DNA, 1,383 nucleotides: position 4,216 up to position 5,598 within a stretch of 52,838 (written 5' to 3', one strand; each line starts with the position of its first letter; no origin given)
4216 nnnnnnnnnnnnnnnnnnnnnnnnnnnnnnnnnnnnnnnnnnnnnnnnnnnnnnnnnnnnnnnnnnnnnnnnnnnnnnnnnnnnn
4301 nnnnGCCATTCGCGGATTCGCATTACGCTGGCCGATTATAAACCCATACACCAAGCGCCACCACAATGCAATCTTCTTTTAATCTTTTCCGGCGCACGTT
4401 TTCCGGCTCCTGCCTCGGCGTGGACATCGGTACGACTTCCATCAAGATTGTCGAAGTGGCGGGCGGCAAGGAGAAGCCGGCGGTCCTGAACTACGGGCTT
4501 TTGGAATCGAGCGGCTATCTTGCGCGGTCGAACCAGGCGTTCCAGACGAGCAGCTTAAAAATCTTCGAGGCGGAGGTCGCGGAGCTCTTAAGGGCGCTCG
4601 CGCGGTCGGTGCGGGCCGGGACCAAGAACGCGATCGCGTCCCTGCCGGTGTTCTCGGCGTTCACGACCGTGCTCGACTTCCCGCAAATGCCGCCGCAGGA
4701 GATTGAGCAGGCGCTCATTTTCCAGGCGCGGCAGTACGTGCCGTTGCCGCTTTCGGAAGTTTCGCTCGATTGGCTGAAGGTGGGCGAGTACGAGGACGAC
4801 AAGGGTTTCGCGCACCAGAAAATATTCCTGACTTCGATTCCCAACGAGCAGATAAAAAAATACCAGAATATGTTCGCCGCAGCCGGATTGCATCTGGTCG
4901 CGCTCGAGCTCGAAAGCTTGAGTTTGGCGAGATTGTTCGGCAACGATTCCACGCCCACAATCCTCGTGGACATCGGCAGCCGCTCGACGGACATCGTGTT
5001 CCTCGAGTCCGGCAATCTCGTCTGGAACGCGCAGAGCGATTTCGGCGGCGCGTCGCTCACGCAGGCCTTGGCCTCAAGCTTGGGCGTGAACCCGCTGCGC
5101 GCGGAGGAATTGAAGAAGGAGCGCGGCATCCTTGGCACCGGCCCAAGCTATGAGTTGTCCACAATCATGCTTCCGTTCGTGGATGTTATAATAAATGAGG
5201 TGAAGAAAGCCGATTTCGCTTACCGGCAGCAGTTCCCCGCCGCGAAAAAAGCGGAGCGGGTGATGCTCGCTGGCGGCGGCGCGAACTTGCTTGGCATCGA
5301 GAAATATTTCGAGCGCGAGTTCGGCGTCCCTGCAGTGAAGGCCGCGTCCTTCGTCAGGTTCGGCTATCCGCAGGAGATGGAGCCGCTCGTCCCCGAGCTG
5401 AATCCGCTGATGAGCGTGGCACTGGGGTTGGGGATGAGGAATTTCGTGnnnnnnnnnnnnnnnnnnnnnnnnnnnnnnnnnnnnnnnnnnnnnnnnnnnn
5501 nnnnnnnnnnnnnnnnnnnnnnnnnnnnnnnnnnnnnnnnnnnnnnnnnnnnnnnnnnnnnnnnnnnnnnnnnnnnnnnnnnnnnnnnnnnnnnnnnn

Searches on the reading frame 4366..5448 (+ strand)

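Call 71: search_protein_families(library=pfam, proteins=[window:4366-5448:+], max_evalue=0.001)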
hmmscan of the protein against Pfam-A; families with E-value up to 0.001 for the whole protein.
window:4366-5448:+ (361 aa): 3 families
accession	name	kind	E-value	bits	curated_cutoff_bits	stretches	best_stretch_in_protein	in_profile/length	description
PF11104.14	PilM_2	-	1.5e-34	119.9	27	1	18-360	1-340/340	Type IV pilus assembly protein PilM;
PF14450.12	FtsA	-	5.4e-13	49.9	31.8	1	199-341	1-114/127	Cell division protein FtsA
PF06723.19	MreB_Mbl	-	2.2e-05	23.9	27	0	272-326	250-304/327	MreB/Mbl protein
